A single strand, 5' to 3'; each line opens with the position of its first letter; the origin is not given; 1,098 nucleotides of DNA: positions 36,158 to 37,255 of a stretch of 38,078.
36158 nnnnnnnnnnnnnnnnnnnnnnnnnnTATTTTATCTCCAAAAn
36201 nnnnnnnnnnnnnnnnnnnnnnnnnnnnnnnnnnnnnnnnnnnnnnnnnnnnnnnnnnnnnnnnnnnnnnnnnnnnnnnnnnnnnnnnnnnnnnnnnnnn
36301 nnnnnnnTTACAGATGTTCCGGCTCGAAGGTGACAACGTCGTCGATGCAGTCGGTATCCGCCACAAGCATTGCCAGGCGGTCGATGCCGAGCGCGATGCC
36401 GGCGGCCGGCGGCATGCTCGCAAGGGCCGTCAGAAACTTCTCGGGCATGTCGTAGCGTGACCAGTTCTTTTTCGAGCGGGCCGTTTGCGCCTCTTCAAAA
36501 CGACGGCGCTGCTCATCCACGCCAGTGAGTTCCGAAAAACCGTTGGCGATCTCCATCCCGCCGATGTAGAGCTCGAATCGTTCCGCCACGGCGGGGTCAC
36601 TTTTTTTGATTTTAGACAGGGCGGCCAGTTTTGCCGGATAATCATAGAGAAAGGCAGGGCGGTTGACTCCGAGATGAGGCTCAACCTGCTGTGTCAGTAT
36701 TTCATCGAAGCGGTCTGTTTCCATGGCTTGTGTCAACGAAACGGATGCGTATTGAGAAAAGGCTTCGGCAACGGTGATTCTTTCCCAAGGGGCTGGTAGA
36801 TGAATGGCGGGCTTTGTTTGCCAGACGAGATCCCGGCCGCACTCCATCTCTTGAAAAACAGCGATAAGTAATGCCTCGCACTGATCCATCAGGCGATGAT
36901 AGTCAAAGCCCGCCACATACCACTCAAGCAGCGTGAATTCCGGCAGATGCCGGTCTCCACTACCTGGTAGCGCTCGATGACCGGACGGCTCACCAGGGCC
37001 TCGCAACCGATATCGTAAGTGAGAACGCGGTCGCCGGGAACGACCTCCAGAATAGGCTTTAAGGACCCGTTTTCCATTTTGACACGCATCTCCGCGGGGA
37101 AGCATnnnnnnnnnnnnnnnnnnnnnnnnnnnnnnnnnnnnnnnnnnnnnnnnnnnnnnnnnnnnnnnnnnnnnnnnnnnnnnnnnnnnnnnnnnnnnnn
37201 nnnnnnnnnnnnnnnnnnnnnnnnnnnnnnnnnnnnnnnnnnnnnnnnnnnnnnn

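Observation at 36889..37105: Same-strand junction where a ~50-aa Hint fragment runs straight into a 5'-truncated epmA in the -1 frame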

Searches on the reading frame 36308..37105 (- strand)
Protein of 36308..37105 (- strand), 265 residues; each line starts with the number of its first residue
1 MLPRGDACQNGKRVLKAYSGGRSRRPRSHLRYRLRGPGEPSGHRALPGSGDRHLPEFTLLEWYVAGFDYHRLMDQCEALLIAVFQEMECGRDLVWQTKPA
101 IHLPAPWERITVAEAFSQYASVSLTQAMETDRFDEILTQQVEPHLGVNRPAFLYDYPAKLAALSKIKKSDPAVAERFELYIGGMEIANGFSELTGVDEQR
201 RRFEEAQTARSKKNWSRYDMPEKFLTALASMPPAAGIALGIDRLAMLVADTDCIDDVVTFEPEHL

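Call 3: search_protein_families(library=pfam, proteins=[window:36308-37105:-], max_evalue=1)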
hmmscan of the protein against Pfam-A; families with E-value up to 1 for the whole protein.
window:36308-37105:- (265 aa): 1 family
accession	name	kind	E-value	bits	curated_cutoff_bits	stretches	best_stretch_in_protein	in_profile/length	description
PF00152.25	tRNA-synt_2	-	3.5e-34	118.7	25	1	51-260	109-304/308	tRNA synthetases class II (D, K and N)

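Call 4: search_protein_families(library=ncbifam, proteins=[window:36308-37105:-], max_evalue=1)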
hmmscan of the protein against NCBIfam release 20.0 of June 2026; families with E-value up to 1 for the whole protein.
window:36308-37105:- (265 aa): 15 families
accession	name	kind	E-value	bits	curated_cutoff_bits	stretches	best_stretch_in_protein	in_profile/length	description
TIGR00462.1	genX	equivalog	6.9e-69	232.6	286.9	1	49-260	88-304/304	EF-P lysine aminoacylase EpmA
NF006828.0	PRK09350.1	equivalog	3e-56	191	264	1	49-261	104-321/325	elongation factor P--(R)-beta-lysine ligase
NF001756.1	PRK00484.1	subfamily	4.8e-47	160.7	468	2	134-260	357-482/488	lysine--tRNA ligase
TIGR00499.1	lysS_bact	equivalog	7.2e-42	143.6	427.6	2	134-260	364-489/496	lysine--tRNA ligase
NF009101.0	PRK12445.1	subfamily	1.6e-32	112.7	1026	2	135-260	374-498/505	lysine--tRNA ligase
NF002821.0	PRK02983.1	equivalog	2e-30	105.5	742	2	147-260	982-1095/1102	bifunctional lysylphosphatidylglycerol synthetase/lysine--tRNA ligase LysX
NF003483.0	PRK05159.1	equivalog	6.3e-13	48.4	353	1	44-260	214-429/438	aspartate--tRNA(Asn) ligase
NF001750.0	PRK00476.1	equivalog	1.5e-11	43.3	443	1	168-260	468-557/590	aspartate--tRNA ligase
TIGR00459.1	aspS_bact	equivalog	6.8e-11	41.2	373.85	1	161-260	457-554/586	aspartate--tRNA ligase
TIGR00458.1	aspS_nondisc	equivalog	1.2e-09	37.7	368.4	1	49-260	215-419/428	aspartate--tRNA(Asn) ligase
NF005052.0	PRK06462.1-1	equivalog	2.4e-06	26.9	368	1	50-254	136-337/353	asparagine synthetase A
NF003037.0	PRK03932.1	equivalog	3.5e-06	26.3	414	1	44-260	219-442/451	asparagine--tRNA ligase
TIGR00457.1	asnS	equivalog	3.7e-06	26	342.6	1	44-260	221-446/455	asparagine--tRNA ligase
NF005054.0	PRK06462.1-4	equivalog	8.6e-05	21.7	309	1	51-260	119-308/318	asparagine synthetase A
NF009460.0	PRK12820.1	equivalog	0.0028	15.8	1379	1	177-261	508-589/723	bifunctional aspartyl-tRNA synthetase/aspartyl/glutamyl-tRNA amidotransferase subunit C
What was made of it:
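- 36308..36958 (-): 3' two thirds of epmA (equivalent to residues 98-312 of a 312-aa EpmA), including the stop codon. Motif 1 and the first half of motif 2 are missing. TIGR00462 positions 88-304 of 304 (call 4).
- On EpmA (TIGR00462 / PF00152 class II core): TIGR00462 E 6.9e-69 and PF00152 E 3.5e-34 (calls 3, 4). Only model positions 88-304 are matched, at 232.6 bits against the 286.9 cutoff (call 4).
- Checked: Residues 49-260 of the 265-aa ORF match EpmA TIGR00462 positions 88-304 of 304 (E 7e-69, 232.6 bits, below the 286.9 cutoff because the protein is truncated) and tRNA-synt_2 positions 109-304 of 308 (calls 3, 4).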

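Call 8: find_encoding_contigs(protein=window:36308-37105:-, flank=10000, max_places=10)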
Protein window:36308-37105:- (265 aa): no gene with exactly this product is on record in the collection.

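Call 10: find_related_loci(query=window:36311-36958:-, collection=genome_contigs, flank=10000)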
Query seq(216 aa) (216 aa) in genome_contigs; peptide patterns used: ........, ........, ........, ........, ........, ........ (x = any residue, [..] = any of these).
598 stretches matched a pattern (row limit reached: there are more); 572 encode a relative of the query (tblastn E <= 1e-3); the best 80 are kept; 80 distinct loci.
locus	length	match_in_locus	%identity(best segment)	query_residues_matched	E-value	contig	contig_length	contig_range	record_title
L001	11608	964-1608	71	1-216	5e-101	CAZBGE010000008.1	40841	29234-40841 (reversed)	MAG TPA_asm: uncultured Smithella sp. isolate binchicken_co154_62 genome assembly, contig: NODE_1177_length_40841_cov_39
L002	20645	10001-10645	69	1-216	7e-100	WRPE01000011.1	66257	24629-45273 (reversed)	MAG: Syntrophaceae bacterium isolate X3_MaxBin.011 scaffold_326, whole genome shotgun sequence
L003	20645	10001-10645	70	1-216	5e-98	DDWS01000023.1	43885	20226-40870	MAG TPA_asm: Syntrophaceae bacterium UBA2280 UBA2280_contig_13523, whole genome shotgun sequence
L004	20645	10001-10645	66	1-216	2e-93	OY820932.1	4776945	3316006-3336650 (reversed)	MAG: Smithellaceae bacterium isolate 90efb5c7-b315-4df1-98b9-9b59cc098579 genome assembly, chromosome: 1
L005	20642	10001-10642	63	1-216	1e-90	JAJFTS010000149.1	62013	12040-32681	MAG: Deltaproteobacteria bacterium isolate bin.256 k141_2737452, whole genome shotgun sequence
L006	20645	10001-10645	65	1-216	5e-90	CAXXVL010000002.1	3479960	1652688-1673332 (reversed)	MAG: Smithellaceae bacterium isolate ea3e3a57-e723-42e2-b213-d72c633126af genome assembly, contig: contig_2, whole genom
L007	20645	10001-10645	63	1-216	8e-90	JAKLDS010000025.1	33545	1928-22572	MAG: Deltaproteobacteria bacterium isolate RA.bin115 RA.bin115_25, whole genome shotgun sequence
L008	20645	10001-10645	63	1-216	4e-89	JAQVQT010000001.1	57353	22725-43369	MAG: Smithellaceae bacterium isolate STF1_233 NODE_1013_length_57353_cov_19.720966_Sandtown_F1, whole genome shotgun seq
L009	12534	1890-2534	62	1-216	1e-87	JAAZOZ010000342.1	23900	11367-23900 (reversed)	MAG: Smithella sp. isolate AS4AglBPMA_11 24770_AS4A, whole genome shotgun sequence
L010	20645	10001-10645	58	1-216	6e-87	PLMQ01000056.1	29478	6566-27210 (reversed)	MAG: Syntrophaceae bacterium isolate fen_1166 73.20120800_E2X.51_contig_1194, whole genome shotgun sequence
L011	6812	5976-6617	63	1-216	3e-86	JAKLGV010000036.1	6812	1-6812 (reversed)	MAG: Deltaproteobacteria bacterium isolate RA.bin48 RA.bin48_36, whole genome shotgun sequence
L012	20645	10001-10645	65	1-216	6e-86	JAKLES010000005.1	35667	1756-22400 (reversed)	MAG: Deltaproteobacteria bacterium isolate RA.bin139 RA.bin139_5, whole genome shotgun sequence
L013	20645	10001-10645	59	1-216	5e-86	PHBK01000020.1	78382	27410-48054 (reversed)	MAG: Deltaproteobacteria bacterium HGW-Deltaproteobacteria-12 bjp_ig2069_scaffold_254, whole genome shotgun sequence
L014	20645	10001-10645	60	1-216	7e-86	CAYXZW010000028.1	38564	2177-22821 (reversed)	MAG TPA_asm: uncultured Smithella sp. isolate SRP302447_co2_126 genome assembly, contig: NODE_2905_length_38564_cov_12.5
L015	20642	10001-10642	60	1-216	1e-84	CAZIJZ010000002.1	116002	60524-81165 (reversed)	MAG TPA_asm: uncultured Smithella sp. isolate SRP294416_co1_273 genome assembly, contig: NODE_130_length_116002_cov_72.7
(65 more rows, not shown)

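Call 18: find_homologous_proteins(query=window:36311-36958:-, max_evalue=1e-60)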
Query seq(216 aa) (216 aa): 2840 proteins with E <= 1e-60 among 8000 candidates; the best 120 are listed.
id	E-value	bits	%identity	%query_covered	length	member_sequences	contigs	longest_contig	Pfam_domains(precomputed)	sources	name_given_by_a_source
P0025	2.1e-130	451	100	94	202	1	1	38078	PF00152.26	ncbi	ncbi:MAG: amino acid--tRNA ligase-related protein [Smithellaceae bacterium]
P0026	3.2e-97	342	71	100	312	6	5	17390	PF00152.26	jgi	jgi:elongation factor P--(R)-beta-lysine ligase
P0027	6.4e-97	341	69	100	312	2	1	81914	PF00152.26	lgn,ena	-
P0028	3.0e-96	339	69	100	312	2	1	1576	PF00152.26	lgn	-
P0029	8.1e-96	338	69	100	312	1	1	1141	PF00152.26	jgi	jgi:lysyl-tRNA synthetase-like protein GenX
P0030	8.7e-96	337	68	100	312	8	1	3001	PF00152.26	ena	-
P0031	1.5e-95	337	68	100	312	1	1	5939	PF00152.26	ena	-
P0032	5.3e-95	335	71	100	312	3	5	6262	PF00152.26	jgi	jgi:elongation factor P--(R)-beta-lysine ligase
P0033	1.8e-94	333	69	100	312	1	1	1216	PF00152.26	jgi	jgi:elongation factor P--(R)-beta-lysine ligase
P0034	2.2e-94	333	69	100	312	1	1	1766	PF00152.26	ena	-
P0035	3.7e-94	332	67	100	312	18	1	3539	PF00152.26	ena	-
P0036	4.1e-94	332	69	100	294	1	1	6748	PF00152.26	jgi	-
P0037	6.2e-94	331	67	100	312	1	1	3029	PF00152.26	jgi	jgi:elongation factor P--(R)-beta-lysine ligase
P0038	6.4e-94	331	68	100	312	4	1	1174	PF00152.26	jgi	jgi:lysyl-tRNA synthetase class 2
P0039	8.4e-94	331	66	100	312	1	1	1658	PF00152.26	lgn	-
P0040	9.7e-94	331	68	100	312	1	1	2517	PF00152.26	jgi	jgi:lysyl-tRNA synthetase-like protein GenX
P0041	1.1e-93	331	69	100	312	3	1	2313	PF00152.26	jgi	jgi:elongation factor P--(R)-beta-lysine ligase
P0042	1.6e-93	330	66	100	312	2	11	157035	PF00152.26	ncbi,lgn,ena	-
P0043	2.0e-93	330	69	100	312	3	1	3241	PF00152.26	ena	-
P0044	2.4e-93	329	67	100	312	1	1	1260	PF00152.26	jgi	jgi:lysyl-tRNA synthetase class 2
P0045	2.8e-93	329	67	100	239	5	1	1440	PF00152.26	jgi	jgi:lysyl-tRNA synthetase class 2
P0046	3.4e-93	329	68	100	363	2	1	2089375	PF00152.26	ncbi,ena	-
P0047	3.5e-93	329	67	100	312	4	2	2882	PF00152.26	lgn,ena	-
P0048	4.2e-93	329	67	100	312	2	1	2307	PF00152.26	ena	-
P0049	4.2e-93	329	67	100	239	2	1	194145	PF00152.26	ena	-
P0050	4.7e-93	329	68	100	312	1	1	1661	PF00152.26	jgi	jgi:lysyl-tRNA synthetase class 2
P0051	4.9e-93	328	68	100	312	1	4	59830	PF00152.26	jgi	jgi:lysyl-tRNA synthetase class 2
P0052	6.8e-93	328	67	100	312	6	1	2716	PF00152.26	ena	-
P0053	8.9e-93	328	67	100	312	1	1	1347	PF00152.26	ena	-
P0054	1.2e-92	327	69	100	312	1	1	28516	PF01409.26,PF00152.26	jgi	jgi:elongation factor P--(R)-beta-lysine ligase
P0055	1.2e-92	327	69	100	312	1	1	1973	PF00152.26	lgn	-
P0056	1.2e-92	327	68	100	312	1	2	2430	PF00152.26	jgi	jgi:lysyl-tRNA synthetase class 2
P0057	1.2e-92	327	68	100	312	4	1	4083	PF00152.26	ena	-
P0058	1.3e-92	327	66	100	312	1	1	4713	PF00152.26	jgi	jgi:elongation factor P--(R)-beta-lysine ligase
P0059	1.5e-92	327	66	100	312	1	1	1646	PF00152.26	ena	-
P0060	1.7e-92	327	66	100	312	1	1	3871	PF01409.26,PF00152.26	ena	-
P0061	1.7e-92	327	66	100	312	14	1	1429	PF00152.26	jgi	jgi:lysyl-tRNA synthetase class 2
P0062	2.2e-92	326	68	100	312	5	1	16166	PF00152.26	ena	-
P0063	2.2e-92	326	69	100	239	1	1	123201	PF00152.26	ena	-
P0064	2.5e-92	326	67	99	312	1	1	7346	PF00152.26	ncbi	-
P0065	3.3e-92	326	67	100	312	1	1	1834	PF00152.26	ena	-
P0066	4.3e-92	325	65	100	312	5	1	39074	PF00152.26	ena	-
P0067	4.3e-92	325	67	100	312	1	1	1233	PF00152.26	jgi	jgi:lysyl-tRNA synthetase class 2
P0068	5.4e-92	325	66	100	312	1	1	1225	PF00152.26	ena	-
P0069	5.5e-92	325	66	100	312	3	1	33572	PF00152.26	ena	-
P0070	5.6e-92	325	67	100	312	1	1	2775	PF00152.26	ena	-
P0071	7.1e-92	325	66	100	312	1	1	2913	PF01409.26,PF00152.26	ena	-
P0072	7.4e-92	325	66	100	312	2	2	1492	PF00152.26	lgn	-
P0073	7.5e-92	325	66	100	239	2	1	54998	PF01409.26,PF00152.26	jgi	-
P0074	8.9e-92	324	68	100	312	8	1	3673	PF00152.26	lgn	-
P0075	9.2e-92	324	66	100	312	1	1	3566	PF00152.26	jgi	jgi:lysyl-tRNA synthetase class 2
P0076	1.1e-91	324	66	100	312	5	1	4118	PF00152.26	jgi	jgi:lysyl-tRNA synthetase class 2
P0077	1.2e-91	324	66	100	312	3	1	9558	PF00152.26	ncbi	-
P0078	1.6e-91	324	66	100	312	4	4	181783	PF01409.26,PF00152.26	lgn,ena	-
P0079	1.6e-91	324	65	100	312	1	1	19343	PF00152.26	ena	-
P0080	1.7e-91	323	69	100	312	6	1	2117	PF00152.26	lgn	-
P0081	2.0e-91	323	70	100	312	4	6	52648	PF00152.26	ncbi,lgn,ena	-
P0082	2.0e-91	323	66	100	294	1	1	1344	PF00152.26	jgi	jgi:lysyl-tRNA synthetase class 2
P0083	2.1e-91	323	69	100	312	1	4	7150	PF00152.26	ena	-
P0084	2.4e-91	323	66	100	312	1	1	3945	PF00152.26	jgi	jgi:lysyl-tRNA synthetase class 2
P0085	2.5e-91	323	68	100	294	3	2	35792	PF00152.26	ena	-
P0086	3.1e-91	323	66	100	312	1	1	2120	PF00152.26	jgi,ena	-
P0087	3.2e-91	323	65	100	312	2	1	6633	PF00152.26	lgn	-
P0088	3.3e-91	323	65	100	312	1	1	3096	PF00152.26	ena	-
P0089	4.2e-91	322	66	100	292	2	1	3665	PF00152.26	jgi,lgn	jgi:lysyl-tRNA synthetase class 2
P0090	4.3e-91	322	65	100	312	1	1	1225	PF00152.26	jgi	jgi:lysyl-tRNA synthetase class 2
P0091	4.6e-91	322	65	100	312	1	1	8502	PF00152.26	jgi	jgi:lysyl-tRNA synthetase class 2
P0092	4.6e-91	322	65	100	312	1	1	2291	PF00152.26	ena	-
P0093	5.3e-91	322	64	100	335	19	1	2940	PF00152.26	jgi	jgi:elongation factor P--(R)-beta-lysine ligase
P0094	5.7e-91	322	68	100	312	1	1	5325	PF00152.26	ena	-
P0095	5.9e-91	322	65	100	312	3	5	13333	PF00152.26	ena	-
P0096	6.3e-91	322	66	100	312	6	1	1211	PF01409.26,PF00152.26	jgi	jgi:lysyl-tRNA synthetase class 2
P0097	7.2e-91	321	65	100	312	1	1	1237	PF00152.26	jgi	jgi:lysyl-tRNA synthetase class 2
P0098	7.3e-91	321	67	100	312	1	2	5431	PF00152.26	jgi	jgi:lysyl-tRNA synthetase class 2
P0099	7.4e-91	321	66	100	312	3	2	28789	PF00152.26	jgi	jgi:lysyl-tRNA synthetase-like protein GenX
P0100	7.5e-91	321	66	100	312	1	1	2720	PF00152.26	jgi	jgi:lysyl-tRNA synthetase class 2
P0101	7.5e-91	321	66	100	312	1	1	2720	PF00152.26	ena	-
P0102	7.5e-91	321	66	100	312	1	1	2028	PF00152.26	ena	-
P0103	8.7e-91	321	67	100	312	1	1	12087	PF00152.26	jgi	jgi:lysyl-tRNA synthetase class 2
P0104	8.7e-91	321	65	100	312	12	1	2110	PF00152.26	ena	-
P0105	9.0e-91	321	66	100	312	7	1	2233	PF00152.26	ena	-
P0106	9.3e-91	321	66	100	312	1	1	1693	PF00152.26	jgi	jgi:elongation factor P--(R)-beta-lysine ligase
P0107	1.0e-90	321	67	100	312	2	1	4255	PF00152.26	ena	-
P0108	1.1e-90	321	65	100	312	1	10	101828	PF00152.26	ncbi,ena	-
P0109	1.1e-90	321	65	100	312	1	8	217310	PF00152.26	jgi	jgi:lysyl-tRNA synthetase class 2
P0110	1.2e-90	321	67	100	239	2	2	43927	PF00152.26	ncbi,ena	-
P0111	1.4e-90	320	66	100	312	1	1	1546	PF00152.26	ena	-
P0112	1.5e-90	320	68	100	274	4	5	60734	PF00152.26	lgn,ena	-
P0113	1.7e-90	320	66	100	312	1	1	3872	PF00152.26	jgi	-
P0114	1.7e-90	320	67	100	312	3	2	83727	PF00152.26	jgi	-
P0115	2.0e-90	320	67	100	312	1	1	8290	PF00152.26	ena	-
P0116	2.1e-90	320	65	100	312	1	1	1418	PF00152.26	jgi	-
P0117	2.2e-90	320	66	100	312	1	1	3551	PF00152.26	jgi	jgi:lysyl-tRNA synthetase class 2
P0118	2.2e-90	320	65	100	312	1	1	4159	PF00152.26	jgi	jgi:elongation factor P--(R)-beta-lysine ligase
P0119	2.6e-90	320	64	100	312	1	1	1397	PF00152.26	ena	-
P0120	2.7e-90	320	68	100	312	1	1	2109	PF00152.26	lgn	-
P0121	2.9e-90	319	67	100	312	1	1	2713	PF00152.26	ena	-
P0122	3.1e-90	319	68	99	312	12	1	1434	PF00152.26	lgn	-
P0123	3.2e-90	319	67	100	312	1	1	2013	PF00152.26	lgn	-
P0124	3.6e-90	319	67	100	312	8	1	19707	PF00152.26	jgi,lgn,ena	-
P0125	4.2e-90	319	64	100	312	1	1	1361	PF00152.26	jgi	jgi:lysyl-tRNA synthetase class 2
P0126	4.4e-90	319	66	100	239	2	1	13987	PF00152.26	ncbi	-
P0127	5.9e-90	318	65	100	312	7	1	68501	PF00152.26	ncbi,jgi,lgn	-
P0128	6.0e-90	318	65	100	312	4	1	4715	PF00152.26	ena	-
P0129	6.0e-90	318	66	100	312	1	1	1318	PF00152.26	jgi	-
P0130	6.1e-90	318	67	99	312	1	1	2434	PF00152.26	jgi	-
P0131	6.4e-90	318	65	100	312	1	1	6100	PF00152.26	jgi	jgi:lysyl-tRNA synthetase class 2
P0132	7.4e-90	318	68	100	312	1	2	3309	PF00152.26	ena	-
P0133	7.7e-90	318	65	100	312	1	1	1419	PF00152.26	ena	-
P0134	9.2e-90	318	64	100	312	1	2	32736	PF00152.26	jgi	jgi:lysyl-tRNA synthetase class 2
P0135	9.4e-90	318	64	100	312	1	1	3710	PF00152.26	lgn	-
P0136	9.8e-90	318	65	100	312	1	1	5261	PF00152.26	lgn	-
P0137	1.1e-89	318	66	100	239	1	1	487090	PF00152.26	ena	-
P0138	1.1e-89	318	66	100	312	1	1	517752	PF00152.26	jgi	-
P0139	1.1e-89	318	67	100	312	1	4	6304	PF00152.26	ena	-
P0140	1.2e-89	317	66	100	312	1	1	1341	PF00152.26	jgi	jgi:elongation factor P--(R)-beta-lysine ligase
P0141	1.5e-89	317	65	100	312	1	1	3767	PF00152.26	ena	-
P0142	1.5e-89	317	69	100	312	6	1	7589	PF00152.26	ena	-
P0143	1.6e-89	317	66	100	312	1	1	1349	PF01409.26,PF00152.26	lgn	-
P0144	1.6e-89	317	65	100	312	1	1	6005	PF00152.26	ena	-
